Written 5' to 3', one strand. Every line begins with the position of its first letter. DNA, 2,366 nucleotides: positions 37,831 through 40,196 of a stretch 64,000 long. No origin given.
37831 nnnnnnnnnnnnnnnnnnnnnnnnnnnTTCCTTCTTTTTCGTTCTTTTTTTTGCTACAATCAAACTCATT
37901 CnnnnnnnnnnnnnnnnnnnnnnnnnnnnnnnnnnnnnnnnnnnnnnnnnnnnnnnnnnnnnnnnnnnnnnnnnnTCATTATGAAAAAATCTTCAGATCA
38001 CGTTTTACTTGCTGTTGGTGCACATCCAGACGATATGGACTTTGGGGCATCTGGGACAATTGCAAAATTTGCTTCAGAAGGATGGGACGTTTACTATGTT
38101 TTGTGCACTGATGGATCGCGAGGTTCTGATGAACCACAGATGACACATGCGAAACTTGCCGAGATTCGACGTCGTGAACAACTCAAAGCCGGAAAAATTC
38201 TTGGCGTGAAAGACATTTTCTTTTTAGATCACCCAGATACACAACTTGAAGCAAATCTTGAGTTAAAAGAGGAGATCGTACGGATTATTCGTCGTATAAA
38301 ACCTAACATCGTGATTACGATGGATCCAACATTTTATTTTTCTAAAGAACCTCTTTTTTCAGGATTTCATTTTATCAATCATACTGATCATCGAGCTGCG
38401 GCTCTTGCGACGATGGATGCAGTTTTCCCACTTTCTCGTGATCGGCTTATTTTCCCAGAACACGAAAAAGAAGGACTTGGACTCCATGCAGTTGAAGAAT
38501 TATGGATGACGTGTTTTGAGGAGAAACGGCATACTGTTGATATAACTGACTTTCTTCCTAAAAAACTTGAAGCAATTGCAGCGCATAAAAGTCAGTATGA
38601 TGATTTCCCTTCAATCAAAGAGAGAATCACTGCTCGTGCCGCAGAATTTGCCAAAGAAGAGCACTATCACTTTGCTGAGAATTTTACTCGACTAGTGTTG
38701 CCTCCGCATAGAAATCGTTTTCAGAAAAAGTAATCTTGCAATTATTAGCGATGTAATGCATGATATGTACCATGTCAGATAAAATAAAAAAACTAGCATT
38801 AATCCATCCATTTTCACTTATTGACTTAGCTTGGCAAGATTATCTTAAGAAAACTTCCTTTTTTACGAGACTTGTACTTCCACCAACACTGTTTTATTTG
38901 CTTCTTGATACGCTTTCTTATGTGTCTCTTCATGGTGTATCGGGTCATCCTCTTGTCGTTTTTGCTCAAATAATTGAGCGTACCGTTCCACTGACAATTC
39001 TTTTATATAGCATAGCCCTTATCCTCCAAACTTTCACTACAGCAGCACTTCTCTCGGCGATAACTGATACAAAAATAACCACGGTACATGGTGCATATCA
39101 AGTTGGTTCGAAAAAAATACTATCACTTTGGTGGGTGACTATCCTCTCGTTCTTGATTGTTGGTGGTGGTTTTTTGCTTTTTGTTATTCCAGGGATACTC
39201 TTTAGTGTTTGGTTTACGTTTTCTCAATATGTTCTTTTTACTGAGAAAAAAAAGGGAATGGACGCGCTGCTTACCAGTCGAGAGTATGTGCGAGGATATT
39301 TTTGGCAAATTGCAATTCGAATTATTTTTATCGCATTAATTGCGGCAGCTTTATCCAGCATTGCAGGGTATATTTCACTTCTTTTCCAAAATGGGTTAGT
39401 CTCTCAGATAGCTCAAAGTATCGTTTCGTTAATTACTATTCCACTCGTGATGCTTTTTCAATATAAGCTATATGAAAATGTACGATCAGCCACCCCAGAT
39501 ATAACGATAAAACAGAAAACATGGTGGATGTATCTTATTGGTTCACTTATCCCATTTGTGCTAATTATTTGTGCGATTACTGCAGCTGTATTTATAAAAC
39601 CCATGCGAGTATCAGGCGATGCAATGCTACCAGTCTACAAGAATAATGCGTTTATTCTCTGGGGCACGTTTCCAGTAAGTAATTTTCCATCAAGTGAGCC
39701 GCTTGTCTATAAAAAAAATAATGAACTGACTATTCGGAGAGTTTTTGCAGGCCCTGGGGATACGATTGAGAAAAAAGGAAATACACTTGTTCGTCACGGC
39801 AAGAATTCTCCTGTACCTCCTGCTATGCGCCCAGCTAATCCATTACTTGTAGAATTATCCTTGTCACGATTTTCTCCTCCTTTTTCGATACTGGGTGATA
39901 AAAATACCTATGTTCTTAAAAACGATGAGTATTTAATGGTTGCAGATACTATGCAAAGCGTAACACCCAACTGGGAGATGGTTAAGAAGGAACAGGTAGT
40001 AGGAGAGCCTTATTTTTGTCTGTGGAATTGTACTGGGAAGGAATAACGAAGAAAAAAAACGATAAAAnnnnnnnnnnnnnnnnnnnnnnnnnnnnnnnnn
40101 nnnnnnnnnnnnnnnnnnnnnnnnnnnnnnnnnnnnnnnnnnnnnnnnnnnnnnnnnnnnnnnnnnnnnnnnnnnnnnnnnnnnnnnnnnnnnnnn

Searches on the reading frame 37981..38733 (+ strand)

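Call 8: search_protein_families(library=pfam, proteins=[window:37981-38733:+], max_evalue=0.01)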
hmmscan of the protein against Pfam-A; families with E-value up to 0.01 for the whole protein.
window:37981-38733:+ (250 aa): 1 family
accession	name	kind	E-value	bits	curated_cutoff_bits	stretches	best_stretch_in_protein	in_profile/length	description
PF02585.22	PIG-L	-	1.2e-33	116.7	28.2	1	10-148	1-129/129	GlcNAc-PI de-N-acetylase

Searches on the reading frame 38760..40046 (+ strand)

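Call 8: search_protein_families(library=pfam, proteins=[window:38760-40046:+], max_evalue=0.01)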
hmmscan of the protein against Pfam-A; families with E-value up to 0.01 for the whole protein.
window:38760-40046:+ (428 aa): 2 families
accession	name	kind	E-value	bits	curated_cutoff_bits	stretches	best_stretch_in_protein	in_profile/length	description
PF10502.14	Peptidase_S26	-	5.5e-07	30.1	22.9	1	263-422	7-168/168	Signal peptidase, peptidase S26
PF06790.16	UPF0259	-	0.00083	19.7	31.4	1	97-238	107-246/248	Uncharacterised protein family (UPF0259)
